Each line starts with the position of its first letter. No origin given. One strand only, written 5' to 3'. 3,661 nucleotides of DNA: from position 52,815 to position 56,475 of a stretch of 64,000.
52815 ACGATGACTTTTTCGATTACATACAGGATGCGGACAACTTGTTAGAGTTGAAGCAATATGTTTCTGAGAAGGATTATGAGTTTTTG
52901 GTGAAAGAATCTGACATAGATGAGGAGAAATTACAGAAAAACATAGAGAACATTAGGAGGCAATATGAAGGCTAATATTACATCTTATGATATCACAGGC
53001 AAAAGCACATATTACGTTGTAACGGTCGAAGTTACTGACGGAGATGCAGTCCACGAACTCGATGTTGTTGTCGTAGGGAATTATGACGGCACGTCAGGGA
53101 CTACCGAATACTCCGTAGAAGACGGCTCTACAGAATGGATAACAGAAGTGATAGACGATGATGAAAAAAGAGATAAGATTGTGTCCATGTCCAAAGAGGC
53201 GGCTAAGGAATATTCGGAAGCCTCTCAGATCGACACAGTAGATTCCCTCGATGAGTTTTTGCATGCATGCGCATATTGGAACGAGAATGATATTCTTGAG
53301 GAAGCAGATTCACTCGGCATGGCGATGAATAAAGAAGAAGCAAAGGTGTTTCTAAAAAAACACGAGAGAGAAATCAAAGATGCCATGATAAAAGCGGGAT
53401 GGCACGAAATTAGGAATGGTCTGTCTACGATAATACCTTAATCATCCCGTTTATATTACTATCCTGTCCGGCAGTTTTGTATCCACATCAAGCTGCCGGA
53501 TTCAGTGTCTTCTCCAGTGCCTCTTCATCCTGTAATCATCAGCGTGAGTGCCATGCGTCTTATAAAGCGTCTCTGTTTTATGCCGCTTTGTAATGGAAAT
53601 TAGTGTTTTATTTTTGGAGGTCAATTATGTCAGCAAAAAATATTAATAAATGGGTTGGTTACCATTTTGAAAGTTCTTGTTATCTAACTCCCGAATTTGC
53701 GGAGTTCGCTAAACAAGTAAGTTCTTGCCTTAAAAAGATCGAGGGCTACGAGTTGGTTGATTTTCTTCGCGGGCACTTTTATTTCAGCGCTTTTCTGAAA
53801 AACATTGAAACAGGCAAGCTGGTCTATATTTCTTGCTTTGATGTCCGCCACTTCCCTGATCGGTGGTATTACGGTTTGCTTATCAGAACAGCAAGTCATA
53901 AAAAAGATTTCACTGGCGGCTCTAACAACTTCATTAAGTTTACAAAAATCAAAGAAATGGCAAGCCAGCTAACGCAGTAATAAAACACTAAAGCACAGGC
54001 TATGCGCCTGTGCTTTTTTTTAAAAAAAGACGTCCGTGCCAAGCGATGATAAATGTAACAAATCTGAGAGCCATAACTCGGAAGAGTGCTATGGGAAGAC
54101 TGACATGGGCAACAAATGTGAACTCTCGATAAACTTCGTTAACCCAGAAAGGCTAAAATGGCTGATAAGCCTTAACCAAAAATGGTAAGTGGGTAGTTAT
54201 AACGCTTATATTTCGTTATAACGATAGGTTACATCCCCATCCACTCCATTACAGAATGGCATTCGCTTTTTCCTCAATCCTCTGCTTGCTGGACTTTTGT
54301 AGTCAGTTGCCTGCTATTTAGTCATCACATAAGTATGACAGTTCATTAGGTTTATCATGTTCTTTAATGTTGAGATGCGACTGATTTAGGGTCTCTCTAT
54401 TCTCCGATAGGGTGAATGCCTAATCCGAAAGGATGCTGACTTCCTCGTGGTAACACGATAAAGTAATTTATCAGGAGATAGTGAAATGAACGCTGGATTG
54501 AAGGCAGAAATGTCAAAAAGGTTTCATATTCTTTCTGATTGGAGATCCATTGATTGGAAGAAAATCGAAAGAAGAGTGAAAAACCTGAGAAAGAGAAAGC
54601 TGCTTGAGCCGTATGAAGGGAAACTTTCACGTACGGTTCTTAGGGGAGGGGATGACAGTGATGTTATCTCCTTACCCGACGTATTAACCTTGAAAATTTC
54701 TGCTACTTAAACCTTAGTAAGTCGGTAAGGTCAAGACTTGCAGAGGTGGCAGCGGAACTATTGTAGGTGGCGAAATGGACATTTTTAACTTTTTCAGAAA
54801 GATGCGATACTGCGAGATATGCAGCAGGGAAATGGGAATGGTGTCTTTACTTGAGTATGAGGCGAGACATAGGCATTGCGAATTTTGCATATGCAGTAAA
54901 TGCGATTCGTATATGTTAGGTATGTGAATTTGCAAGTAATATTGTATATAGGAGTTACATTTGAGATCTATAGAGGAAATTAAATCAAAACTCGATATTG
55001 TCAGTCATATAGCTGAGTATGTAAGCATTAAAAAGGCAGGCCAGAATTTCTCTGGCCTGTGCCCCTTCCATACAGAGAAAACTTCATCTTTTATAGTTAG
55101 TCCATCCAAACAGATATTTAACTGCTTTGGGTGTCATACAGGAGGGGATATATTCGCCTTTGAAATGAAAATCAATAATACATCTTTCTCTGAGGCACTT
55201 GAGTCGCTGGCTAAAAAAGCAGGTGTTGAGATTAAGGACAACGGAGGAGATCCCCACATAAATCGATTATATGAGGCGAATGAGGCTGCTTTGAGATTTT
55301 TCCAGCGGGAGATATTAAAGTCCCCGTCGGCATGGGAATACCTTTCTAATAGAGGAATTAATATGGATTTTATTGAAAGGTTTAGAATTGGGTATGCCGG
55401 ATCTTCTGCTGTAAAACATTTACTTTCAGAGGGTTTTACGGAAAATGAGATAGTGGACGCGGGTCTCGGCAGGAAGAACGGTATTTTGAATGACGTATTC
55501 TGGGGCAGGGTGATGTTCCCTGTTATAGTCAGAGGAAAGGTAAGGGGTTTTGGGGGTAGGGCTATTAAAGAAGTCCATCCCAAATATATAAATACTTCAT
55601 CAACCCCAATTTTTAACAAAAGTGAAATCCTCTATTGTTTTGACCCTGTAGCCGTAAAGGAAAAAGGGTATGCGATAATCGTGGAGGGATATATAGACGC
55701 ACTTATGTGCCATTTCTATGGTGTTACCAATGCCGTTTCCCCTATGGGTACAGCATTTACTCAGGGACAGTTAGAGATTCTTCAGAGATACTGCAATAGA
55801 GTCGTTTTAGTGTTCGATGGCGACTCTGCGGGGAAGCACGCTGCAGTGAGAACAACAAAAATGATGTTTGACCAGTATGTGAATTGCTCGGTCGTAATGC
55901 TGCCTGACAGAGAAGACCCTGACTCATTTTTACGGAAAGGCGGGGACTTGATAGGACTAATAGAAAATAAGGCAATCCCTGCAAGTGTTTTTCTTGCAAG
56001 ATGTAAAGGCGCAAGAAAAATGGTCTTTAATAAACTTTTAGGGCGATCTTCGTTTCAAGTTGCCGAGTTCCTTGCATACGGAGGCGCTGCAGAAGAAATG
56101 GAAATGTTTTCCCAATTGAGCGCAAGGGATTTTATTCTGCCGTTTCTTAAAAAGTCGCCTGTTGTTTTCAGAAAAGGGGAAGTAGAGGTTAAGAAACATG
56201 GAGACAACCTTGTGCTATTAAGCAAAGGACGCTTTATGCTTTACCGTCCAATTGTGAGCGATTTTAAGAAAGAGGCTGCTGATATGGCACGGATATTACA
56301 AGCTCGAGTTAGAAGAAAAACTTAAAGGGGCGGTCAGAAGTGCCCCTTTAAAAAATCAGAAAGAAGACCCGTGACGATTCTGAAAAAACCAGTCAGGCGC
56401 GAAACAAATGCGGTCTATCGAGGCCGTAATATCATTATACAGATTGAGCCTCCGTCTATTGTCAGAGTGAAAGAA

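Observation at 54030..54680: Intron relic with a clean RT-ORF deletion, a ~170-bp internal inversion and a compensatory base-pair change in domain V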

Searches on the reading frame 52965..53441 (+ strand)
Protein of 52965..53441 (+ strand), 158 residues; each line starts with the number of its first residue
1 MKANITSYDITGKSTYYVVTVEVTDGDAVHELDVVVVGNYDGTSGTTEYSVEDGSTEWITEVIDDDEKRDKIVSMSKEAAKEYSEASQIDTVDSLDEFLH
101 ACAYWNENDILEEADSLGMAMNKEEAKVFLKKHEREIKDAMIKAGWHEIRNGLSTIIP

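Call 61: search_protein_families(library=pfam, proteins=[window:52965-53441:+], max_evalue=0.01)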
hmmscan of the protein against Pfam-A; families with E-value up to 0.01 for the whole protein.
window:52965-53441:+ (158 aa): 1 family
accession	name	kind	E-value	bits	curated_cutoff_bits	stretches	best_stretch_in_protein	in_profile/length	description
PF21126.3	KATNA1_MIT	-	0.0052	16.9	23.1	0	130-153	31-54/64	Katanin p60 subunit A1, MIT domain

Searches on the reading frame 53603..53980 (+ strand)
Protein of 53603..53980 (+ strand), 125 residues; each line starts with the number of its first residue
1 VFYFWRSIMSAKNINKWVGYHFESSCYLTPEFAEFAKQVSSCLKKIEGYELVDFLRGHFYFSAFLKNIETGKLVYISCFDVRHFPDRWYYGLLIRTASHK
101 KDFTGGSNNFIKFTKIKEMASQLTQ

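Call 8: search_protein_families(library=pfam, proteins=[window:53603-53980:+])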
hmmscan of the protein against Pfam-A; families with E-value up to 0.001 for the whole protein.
window:53603-53980:+ (125 aa): 0 families

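Call 39: find_encoding_contigs(protein=window:53603-53980:+, flank=2500, max_places=8)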
Protein window:53603-53980:+ (125 aa): no gene with exactly this product is on record in the collection.

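Call 61: search_protein_families(library=pfam, proteins=[window:53603-53980:+], max_evalue=0.01)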
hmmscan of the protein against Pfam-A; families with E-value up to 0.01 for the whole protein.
window:53603-53980:+ (125 aa): 1 family
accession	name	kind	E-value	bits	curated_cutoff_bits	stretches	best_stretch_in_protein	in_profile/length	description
PF24716.1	WapI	-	0.0063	17.2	27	1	20-72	42-91/138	Immunity protein WapI-like family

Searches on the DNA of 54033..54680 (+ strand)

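Call 57: search_dna_similar(query=window:54033-54680:+, collection=phages, mode=distant, max_rows=8)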
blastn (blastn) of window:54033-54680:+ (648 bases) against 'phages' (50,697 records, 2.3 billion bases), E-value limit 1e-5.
Records with a match: 4; places in all: 5; records where one place covers at least 80% of the query: 0.
Best place of each record, by identity: 95-99% 1; 90-95% 2; 80-90% 1.
By first word of the organism name: Bacteriophage 3; Clostridium 1.
By host as written in the record: - 3; Clostridium sp. 003024715 1.
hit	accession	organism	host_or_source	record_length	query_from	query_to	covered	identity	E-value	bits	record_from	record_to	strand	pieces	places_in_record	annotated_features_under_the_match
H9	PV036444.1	Clostridium phage NatCom_42228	Clostridium sp. 003024715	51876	563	648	13%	86.0%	3e-18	100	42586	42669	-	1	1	hypothetical protein | reverse transcriptase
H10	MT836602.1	Bacteriophage sp.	human fecal samples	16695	569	614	7%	93.5%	1e-9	71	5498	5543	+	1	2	record has no annotation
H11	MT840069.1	Bacteriophage sp.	human fecal samples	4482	569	612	7%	95.5%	4e-10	72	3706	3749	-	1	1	record has no annotation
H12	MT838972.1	Bacteriophage sp.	human fecal samples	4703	570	614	7%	91.1%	6e-8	64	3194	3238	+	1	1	record has no annotation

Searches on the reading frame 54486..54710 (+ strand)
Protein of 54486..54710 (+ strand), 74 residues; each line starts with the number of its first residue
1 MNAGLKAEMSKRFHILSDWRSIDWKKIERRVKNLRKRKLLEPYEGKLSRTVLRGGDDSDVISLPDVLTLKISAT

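Call 61: search_protein_families(library=pfam, proteins=[window:54486-54710:+], max_evalue=0.01)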
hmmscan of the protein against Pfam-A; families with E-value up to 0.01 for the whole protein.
window:54486-54710:+ (74 aa): 1 family
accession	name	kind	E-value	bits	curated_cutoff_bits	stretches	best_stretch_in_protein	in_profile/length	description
PF13655.11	RVT_N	-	0.0011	19.6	28.1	1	19-37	1-19/83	N-terminal domain of reverse transcriptase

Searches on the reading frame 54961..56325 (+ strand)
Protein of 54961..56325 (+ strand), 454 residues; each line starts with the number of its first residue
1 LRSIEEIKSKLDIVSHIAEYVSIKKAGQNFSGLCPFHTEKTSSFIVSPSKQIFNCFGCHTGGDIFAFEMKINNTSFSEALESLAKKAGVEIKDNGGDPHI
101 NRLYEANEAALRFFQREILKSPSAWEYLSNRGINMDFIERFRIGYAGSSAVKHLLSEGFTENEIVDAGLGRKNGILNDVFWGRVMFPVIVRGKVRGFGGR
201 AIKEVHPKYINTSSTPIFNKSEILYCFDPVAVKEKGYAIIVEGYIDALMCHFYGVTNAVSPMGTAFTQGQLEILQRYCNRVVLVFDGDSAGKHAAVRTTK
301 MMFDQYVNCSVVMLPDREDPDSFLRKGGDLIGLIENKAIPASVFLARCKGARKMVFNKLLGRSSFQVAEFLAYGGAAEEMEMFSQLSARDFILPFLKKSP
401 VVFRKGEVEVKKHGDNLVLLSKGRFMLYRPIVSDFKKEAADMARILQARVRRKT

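Call 8: search_protein_families(library=pfam, proteins=[window:54961-56325:+])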
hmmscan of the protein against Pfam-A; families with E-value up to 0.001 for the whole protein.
window:54961-56325:+ (454 aa): 6 families
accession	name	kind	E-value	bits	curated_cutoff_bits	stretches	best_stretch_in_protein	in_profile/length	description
PF01807.25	Zn_ribbon_DnaG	-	1e-33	115.5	24.9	1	3-93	5-95/98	CHC2 zinc finger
PF08275.17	DNAG_N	-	2.7e-27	95.8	26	1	113-228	1-125/128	DNA primase catalytic core, N-terminal domain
PF13155.12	Toprim_2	-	5.1e-20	72.1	22.1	1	239-324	1-88/88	Toprim-like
PF13662.12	Toprim_4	-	1.4e-14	54.5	25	1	237-312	2-84/85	Toprim domain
PF01751.28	Toprim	-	5.6e-09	36.5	23.1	1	238-308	2-85/96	Toprim domain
PF13362.12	Toprim_3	-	3.8e-06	27.7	27.2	1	238-328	2-93/95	Toprim domain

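Call 38: find_encoding_contigs(protein=window:54961-56325:+, flank=2500, max_places=8)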
Protein window:54961-56325:+ (454 aa): 4 contigs read that carry it; 2 places shown.
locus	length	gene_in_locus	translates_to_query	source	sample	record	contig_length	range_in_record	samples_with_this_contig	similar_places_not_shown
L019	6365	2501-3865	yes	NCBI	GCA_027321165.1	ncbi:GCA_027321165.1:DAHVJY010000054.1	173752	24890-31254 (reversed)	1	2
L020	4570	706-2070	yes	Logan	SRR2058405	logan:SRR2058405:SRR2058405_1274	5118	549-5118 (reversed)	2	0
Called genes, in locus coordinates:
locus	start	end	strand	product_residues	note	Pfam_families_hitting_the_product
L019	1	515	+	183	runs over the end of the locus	-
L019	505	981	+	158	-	-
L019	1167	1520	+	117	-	-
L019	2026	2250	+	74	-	-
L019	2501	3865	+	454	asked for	PF01807:Zn_ribbon_DnaG, PF08275:DNAG_N, PF01751:Toprim, PF13155:Toprim_2, PF13362:Toprim_3 (weak), PF13662:Toprim_4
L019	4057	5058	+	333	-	PF01336:tRNA_anti-codon (faint), PF01966:HD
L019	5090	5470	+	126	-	-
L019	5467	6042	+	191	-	PF01381:HTH_3 (faint), PF04545:Sigma70_r4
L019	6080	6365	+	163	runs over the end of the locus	PF27782:Csf3 (faint)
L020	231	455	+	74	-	-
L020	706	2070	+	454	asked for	PF01807:Zn_ribbon_DnaG, PF08275:DNAG_N, PF01751:Toprim, PF13155:Toprim_2, PF13362:Toprim_3 (weak), PF13662:Toprim_4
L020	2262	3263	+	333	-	PF01336:tRNA_anti-codon (faint), PF01966:HD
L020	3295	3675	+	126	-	-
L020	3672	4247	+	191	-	PF01381:HTH_3 (faint), PF04545:Sigma70_r4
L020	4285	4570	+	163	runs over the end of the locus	PF27782:Csf3 (faint)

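Call 56: search_dna_similar(query=window:54961-56325:+, collection=phages, mode=protein, max_rows=8)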
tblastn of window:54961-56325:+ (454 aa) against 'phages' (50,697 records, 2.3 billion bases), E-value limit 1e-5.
Records with a match: 486; places in all: 489; records where one place covers at least 80% of the query: 5.
Best place of each record, by identity: <60% 486.
By first word of the organism name: Mycobacterium 217; Bacteriophage 70; Helicobacter 54; Bacillus 34; Porphyromonas 18; Flavobacterium 13; Staphylococcus 9; Cellulophaga 9; Thermus 8; Listeria 7; and 18 more.
By host as written in the record: Mycobacterium smegmatis mc2 155 169; - 38; Helicobacter pylori 33; Mycobacterium smegmatis mc#155 31; Cellulophaga sp. HaHaR_3_176 9; Mycobacterium smegmatis mc2155 9; Listeria monocytogenes 7; Bacillus subtilis 6; and 112 more.
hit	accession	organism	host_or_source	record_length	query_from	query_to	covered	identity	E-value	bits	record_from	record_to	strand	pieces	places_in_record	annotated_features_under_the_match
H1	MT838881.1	Bacteriophage sp.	human fecal samples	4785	4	385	84%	34.9%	3e-56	206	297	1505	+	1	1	record has no annotation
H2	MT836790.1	Bacteriophage sp.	human fecal samples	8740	4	325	71%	38.9%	3e-69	244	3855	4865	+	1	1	record has no annotation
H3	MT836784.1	Bacteriophage sp.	human fecal samples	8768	3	326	71%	37.8%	2e-63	227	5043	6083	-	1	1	record has no annotation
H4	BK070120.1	Bacteriophage sp.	Helicobacter ganmani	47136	1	349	77%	34.8%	8e-50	188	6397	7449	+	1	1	DNA primase DnaG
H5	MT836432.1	Bacteriophage sp.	human fecal samples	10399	4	328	72%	37.3%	1e-65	234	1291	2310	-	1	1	record has no annotation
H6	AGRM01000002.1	Salmonella enterica subsp. houtenae str. ATCC BAA-1581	Homo sapiens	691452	4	360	79%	33.9%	8e-52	194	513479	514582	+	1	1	DNA primase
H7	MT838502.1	Bacteriophage sp.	human fecal samples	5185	3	326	71%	37.4%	3e-61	221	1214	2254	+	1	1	record has no annotation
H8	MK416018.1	Klebsiella phage ST147-VIM1phi7.1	Klebsiella pneumoniae ST147-VIM1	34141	4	369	81%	32.9%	1e-52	196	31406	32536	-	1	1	DNA primase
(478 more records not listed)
